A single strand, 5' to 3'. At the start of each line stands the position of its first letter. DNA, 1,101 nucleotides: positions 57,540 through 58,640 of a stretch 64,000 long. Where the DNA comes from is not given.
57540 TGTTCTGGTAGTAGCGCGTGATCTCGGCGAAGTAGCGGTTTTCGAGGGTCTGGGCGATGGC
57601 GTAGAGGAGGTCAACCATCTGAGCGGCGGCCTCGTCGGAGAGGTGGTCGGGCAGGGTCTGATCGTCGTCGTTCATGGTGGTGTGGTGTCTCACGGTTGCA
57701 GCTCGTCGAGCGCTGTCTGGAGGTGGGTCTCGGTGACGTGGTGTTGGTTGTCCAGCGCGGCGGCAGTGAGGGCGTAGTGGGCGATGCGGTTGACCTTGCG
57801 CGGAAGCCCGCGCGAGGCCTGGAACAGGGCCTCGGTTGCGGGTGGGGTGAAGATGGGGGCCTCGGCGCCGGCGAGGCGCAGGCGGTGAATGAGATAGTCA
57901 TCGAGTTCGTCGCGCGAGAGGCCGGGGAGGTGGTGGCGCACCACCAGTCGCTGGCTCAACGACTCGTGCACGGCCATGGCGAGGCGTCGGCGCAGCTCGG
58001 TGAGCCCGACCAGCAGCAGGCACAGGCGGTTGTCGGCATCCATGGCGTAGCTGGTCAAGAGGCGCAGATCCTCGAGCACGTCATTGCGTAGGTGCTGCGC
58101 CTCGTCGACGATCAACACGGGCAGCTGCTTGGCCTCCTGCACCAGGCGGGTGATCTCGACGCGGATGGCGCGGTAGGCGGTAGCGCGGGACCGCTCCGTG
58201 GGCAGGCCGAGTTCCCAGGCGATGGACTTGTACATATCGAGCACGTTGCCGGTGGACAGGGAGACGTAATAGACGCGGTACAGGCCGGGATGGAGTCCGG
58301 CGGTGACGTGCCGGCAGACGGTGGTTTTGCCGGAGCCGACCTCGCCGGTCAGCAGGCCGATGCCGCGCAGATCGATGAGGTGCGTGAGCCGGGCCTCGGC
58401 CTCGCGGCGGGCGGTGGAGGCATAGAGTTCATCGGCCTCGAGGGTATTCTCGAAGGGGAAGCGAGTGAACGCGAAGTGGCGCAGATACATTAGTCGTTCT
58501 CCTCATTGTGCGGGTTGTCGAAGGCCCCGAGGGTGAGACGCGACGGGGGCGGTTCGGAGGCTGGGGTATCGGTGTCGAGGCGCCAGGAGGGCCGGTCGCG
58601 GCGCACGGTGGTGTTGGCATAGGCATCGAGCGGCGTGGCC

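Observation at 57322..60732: Compact TniA/TniB-type transposon inserted exactly at the centre of a REP palindrome, with 5-bp TSD TACAG and TGT terminal repeats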

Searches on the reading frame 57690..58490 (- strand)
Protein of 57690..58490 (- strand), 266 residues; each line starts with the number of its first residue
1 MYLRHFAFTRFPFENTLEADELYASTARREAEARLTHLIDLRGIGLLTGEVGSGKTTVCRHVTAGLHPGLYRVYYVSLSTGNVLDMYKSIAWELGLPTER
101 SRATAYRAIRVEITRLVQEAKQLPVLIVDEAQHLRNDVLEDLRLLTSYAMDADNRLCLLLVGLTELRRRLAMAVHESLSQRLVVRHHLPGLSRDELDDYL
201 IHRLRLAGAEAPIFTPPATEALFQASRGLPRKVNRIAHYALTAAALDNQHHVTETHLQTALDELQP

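Call 3: search_protein_families(library=pfam, proteins=[window:57690-58490:-], max_evalue=0.1)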
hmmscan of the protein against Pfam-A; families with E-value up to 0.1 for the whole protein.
window:57690-58490:- (266 aa): 20 families
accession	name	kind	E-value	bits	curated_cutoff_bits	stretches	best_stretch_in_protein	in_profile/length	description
PF13401.12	AAA_22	-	1.6e-24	87.1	27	1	42-170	5-130/130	AAA domain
PF09848.15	SLFN-g3_helicase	-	5.3e-06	26.4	24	1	46-136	5-93/354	Schlafen group 3, DNA/RNA helicase domain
PF01637.24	ATPase_2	-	2.7e-05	24.5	33.2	1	42-138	20-124/225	ATPase domain predominantly from Archaea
PF13238.12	AAA_18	-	5.3e-05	24.1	29.4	1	46-171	2-109/128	AAA domain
PF13191.12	AAA_16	-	0.00027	21.9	32.6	1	29-147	5-157/167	AAA ATPase domain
PF13604.12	AAA_30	-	0.00034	20.8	27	1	42-155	18-118/191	AAA domain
PF13245.12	AAA_19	-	0.00037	21.1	25.1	1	44-162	13-124/134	AAA domain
PF00004.35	AAA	-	0.0022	18.9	21.2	1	46-135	2-70/131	ATPase family associated with various cellular activities (AAA)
PF25199.1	nSTAND_NTPase5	-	0.0034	17.6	34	1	43-79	42-79/145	Novel STAND NTPase 5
PF07728.20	AAA_5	-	0.0038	17.7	22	1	46-147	3-92/139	AAA domain (dynein-related subfamily)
PF02367.23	TsaE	-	0.0063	16.9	26.6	1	30-67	9-46/128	Threonylcarbamoyl adenosine biosynthesis protein TsaE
PF20720.3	nSTAND3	-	0.0088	16.2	27.2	1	42-76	17-51/155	Novel STAND NTPase 3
PF13555.12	AAA_29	-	0.01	16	27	1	38-58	18-38/61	P-loop containing region of AAA domain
PF00005.33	ABC_tran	-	0.028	15.5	25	1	46-171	15-102/137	ABC transporter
PF12775.13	AAA_7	-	0.037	14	25.8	1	36-80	27-71/181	P-loop containing dynein motor region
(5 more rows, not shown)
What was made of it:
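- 57690..58490 (-): AAA+ ATPase, 266 aa, ExeA/GspA-like. Walker A is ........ and Walker B is LIVDEAQ. Its start overlaps the transposase stop. Pfam AAA_22 1.6e-24 (call 3).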

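Call 4: search_protein_families(library=ncbifam, proteins=[window:57690-58490:-], max_evalue=0.1)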
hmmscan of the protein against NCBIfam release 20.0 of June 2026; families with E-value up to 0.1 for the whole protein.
window:57690-58490:- (266 aa): 7 families
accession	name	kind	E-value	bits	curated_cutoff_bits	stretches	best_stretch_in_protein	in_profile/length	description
TIGR03015.1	pepcterm_ATPase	hypoth_equivalog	3.8e-46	157.7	324.5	1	1-265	1-267/269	XrtA/PEP-CTERM system-associated ATPase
TIGR02928.1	TIGR02928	subfamily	0.0038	16.1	181.3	1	46-264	44-275/366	orc1/cdc6 family replication initiation protein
TIGR00150.1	T6A_YjeE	equivalog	0.0069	16.2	60.1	1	33-66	13-46/135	tRNA (adenosine(37)-N6)-threonylcarbamoyltransferase complex ATPase subunit type 1 TsaE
NF047389.1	ATPase_Sll1717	subfamily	0.011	14.9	75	0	218-263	303-348/454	P-loop ATPase, Sll1717 family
NF000868.0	PRK00080.1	equivalog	0.014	14.3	282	0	174-264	163-250/330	Holliday junction branch migration DNA helicase RuvB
NF041000.1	ATPase_ComGA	equivalog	0.015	14.3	300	1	26-59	111-145/267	competence type IV pilus ATPase ComGA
TIGR00635.1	ruvB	equivalog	0.046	12.7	299.05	0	174-265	142-230/305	Holliday junction branch migration DNA helicase RuvB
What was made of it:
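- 57690..58490 (-): NCBIfam best hit is the PEP-CTERM ATPase, 158 bits, below cut-off (call 4).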

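Call 42: search_solved_structures(query=window:57690-58490:-, max_evalue=0.01)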
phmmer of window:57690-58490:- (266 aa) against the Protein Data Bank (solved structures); distinct sequences matched with E-value up to 0.01: 1.
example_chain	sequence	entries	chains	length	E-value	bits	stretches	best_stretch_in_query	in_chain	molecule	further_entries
8xvb_A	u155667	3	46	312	0.00015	24.8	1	43-147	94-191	ATP-dependent target DNA activator B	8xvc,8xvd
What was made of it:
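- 57690..58490 (-): PDB best hit is MuB 8xvb, 1.5e-4 (call 42).
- Closest known: Mu / Tn7 / Tn5053 / IS21. Same: MuB is the closest solved ATPase by sequence (call 42).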

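Call 62: search_protein_families(library=phrogs, proteins=[window:57690-58490:-], max_evalue=0.01)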
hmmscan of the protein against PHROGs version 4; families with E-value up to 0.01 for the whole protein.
window:57690-58490:- (266 aa): 4 families
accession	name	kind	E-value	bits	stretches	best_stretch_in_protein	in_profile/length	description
phrog_296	-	integration and excision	3.1e-26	93.2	1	12-264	297-522/626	DNA transposition protein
phrog_168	-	DNA, RNA and nucleotide metabolism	4.6e-05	24.2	1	42-147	43-125/314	clamp loader of DNA polymerase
phrog_2630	-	unknown function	0.00011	22.7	1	46-152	35-148/326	-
phrog_25422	-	unknown function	0.0079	17.1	0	36-64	17-45/117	-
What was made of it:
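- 57690..58490 (-): PHROG 296 'DNA transposition protein', 93 bits (call 62).
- The ATPase matches phage 'DNA transposition protein' and MuB (calls 42, 62).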

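Call 63: search_dna_similar(query=window:57690-58490:-, collection=plasmids, mode=protein, max_rows=40, rows=spread)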
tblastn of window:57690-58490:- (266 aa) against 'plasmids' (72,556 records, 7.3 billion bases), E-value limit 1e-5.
Records with a match: 121; places in all: 152; records where one place covers at least 80% of the query: 91.
Best place of each record, by identity: <60% 121.
By first word of the organism name: Cupriavidus 20; Streptomyces 18; Rhodococcus 12; Mycobacterium 6; Geobacillus 4; Nitratidesulfovibrio 4; Roseobacter 4; Thioclava 4; Paraburkholderia 3; Rhodovulum 3; and 37 more.
By predicted mobility (MOB-suite, as given by PLSDB): non-mobilizable 72; mobilizable 31; conjugative 18.
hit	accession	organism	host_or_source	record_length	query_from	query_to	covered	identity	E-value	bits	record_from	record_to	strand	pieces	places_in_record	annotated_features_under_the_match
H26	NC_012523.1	Rhodococcus opacus B4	-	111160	5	264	98%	37.5%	2e-38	149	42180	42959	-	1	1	AAA family ATPase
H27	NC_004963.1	Mycobacterium celatum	-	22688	5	264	98%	36.2%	4e-32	131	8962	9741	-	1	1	ExeA family protein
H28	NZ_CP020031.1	Geobacillus thermodenitrificans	-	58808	1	264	99%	35.2%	1e-45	170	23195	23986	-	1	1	AAA family ATPase | IS481 family transposase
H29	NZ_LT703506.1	Mycobacterium intracellulare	natural / free-living,environmental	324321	5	263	97%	35.9%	1e-36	144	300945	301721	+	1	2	AAA family ATPase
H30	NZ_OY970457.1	Mycobacterium riyadhense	-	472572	5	263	97%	35.4%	1e-37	147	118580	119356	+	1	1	AAA family ATPase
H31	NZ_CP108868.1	Streptomyces sp. NBC_00829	-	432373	5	264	98%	34.9%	2e-36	144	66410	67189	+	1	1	AAA family ATPase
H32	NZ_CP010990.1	Pseudonocardia sp. EC080625-04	Apterostigma dentigerum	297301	5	264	98%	34.6%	3e-35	140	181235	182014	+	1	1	AAA family ATPase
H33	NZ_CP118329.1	Rhodococcus sp. DK17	pure culture,crude oil-contaminated soil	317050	5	263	97%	34.4%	1e-35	141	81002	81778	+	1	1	AAA family ATPase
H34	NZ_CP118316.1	Rhodococcus sp. DK180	pure culture,crude oil-contaminated soil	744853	5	263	97%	34.4%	1e-35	141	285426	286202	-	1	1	AAA family ATPase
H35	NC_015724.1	Cupriavidus necator N-1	soil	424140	1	265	100%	33.5%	1e-34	139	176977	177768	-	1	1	ATP-binding protein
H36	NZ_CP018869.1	Sporosarcina sp. P37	cell culture,Base of single tree in ...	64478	1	263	99%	33.5%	2e-43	164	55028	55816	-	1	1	AAA family ATPase | DDE-type integrase/transposase/recombinase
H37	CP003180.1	Sulfobacillus acidophilus DSM 10332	coal spoil heap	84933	1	255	96%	34.1%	3e-33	134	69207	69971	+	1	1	hypothetical protein (x2)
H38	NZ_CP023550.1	Rhodobacter sp. CZR27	cell culture,paddy soil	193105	1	263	99%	32.8%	6e-24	107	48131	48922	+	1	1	AAA family ATPase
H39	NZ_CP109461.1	Streptomyces sp. NBC_01454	-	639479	5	264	98%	32.7%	6e-36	142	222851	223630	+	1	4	AAA family ATPase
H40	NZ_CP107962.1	Streptomyces sp. NBC_00376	-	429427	5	234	86%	36.6%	5e-31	128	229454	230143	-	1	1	none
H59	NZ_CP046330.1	Cupriavidus metallidurans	sedimentation pond in a zinc factory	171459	43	245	76%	27.8%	2e-7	59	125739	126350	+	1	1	AAA family ATPase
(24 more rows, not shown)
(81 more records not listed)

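Call 80: get_annotated_region(hit=H59, flank=4000)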
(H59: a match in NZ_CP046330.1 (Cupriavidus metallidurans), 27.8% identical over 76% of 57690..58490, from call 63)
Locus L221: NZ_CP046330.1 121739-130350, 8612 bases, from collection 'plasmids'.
description: Cupriavidus metallidurans strain FDAARGOS_675 plasmid unnamed1, complete sequence
organism: Cupriavidus metallidurans (NCBI taxid 119219)
taxonomy: Bacteria; Pseudomonadota; Betaproteobacteria; Burkholderiales; Burkholderiaceae; Cupriavidus; Cupriavidus metallidurans
host: -; source: sedimentation pond in a zinc factory; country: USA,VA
typing (MOB-suite, as given by PLSDB): conjugative; replicon rep_cluster_591; relaxase MOBH; mating-pair formation MPF_T
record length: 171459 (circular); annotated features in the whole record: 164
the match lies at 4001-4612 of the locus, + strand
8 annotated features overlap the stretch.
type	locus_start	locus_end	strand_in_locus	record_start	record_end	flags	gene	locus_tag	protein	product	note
CDS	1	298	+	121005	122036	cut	-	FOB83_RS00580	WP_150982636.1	hypothetical protein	-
CDS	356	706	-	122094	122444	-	-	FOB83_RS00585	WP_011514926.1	hypothetical protein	-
CDS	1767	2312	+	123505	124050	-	-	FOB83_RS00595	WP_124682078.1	transposase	-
CDS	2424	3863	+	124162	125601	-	-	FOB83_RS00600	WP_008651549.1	IS481 family transposase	-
CDS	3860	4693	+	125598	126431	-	-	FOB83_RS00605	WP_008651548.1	AAA family ATPase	-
CDS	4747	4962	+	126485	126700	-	-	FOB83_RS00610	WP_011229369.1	hypothetical protein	-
CDS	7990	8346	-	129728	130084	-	-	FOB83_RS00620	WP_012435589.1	cupin domain-containing protein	-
CDS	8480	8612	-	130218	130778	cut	-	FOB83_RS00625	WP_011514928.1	chlorite dismutase family protein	-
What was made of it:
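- Four genes in the same order (call 80).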

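Call 86: search_protein_families(library=pfam, proteins=[L221:1767-2309:+, L221:2424-3860:+, L221:3860-4690:+, L221:4747-4959:+], max_evalue=0.05)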
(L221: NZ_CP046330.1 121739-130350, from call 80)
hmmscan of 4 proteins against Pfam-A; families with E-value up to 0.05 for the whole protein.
L221:1767-2309:+ (181 aa): 1 family
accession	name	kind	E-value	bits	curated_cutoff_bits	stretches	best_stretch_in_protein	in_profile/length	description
PF15841.10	TMEM239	-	0.033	14.5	27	1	111-141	22-52/155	Transmembrane protein 239 family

L221:2424-3860:+ (479 aa): 4 families
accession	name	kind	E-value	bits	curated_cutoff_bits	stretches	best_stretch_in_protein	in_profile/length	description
PF00665.32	rve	-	1.3e-10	41.9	32.6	1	179-278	6-102/102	Integrase core domain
PF24764.1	rva_4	-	1.7e-06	28.3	26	1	172-298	2-119/194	Integrase core domain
PF13683.12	rve_3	-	1.3e-05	25.3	26.5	1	267-320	2-52/67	Integrase core domain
PF13565.12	HTH_32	-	0.00018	22.4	33.7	1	60-139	2-73/73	Homeodomain-like domain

L221:3860-4690:+ (277 aa): 11 families
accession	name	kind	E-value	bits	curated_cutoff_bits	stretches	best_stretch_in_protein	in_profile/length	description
PF13401.12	AAA_22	-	6e-20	72.3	27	1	46-176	4-129/130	AAA domain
PF13191.12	AAA_16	-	1.1e-05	26.5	32.6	1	45-161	22-164/167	AAA ATPase domain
PF13245.12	AAA_19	-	0.0012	19.4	25.1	1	46-170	10-125/134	AAA domain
PF00004.35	AAA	-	0.0051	17.7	21.2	1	51-142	2-70/131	ATPase family associated with various cellular activities (AAA)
PF24883.2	NPHP3_N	-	0.0056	17.3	24.8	1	47-72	22-47/164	Nephrocystin 3, N-terminal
PF13604.12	AAA_30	-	0.008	16.4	27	1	44-156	15-115/191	AAA domain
PF13481.12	AAA_25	-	0.014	15.5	27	1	31-63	18-49/195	AAA domain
PF09848.15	SLFN-g3_helicase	-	0.014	15.2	24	1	50-142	4-92/354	Schlafen group 3, DNA/RNA helicase domain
PF13086.12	AAA_11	-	0.017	15.3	27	1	43-72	13-42/257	AAA domain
PF01443.25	Viral_helicase1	-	0.02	15.2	21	1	51-141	2-71/228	Viral superfamily 1 RNA helicase core domain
PF25199.1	nSTAND_NTPase5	-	0.035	14.4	34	0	45-98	39-92/145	Novel STAND NTPase 5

L221:4747-4959:+ (71 aa): 0 families

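Call 99: search_protein_families(library=ncbifam, proteins=[L221:2424-3860:+], max_evalue=0.00001)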
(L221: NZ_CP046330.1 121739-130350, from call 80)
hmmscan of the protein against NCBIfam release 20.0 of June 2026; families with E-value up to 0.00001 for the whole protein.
L221:2424-3860:+ (479 aa): 3 families
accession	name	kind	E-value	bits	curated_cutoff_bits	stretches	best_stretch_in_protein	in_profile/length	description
NF033577.2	transpos_IS481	equivalog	2e-37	129.3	224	1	53-338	23-284/284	IS481 family transposase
NF033516.0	transpos_IS3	equivalog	6e-18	65.2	160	1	131-325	167-354/369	IS3 family transposase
NF033594.2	transpos_ISNCY_2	equivalog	1.5e-07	30.9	250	1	128-383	89-329/368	ISNCY family transposase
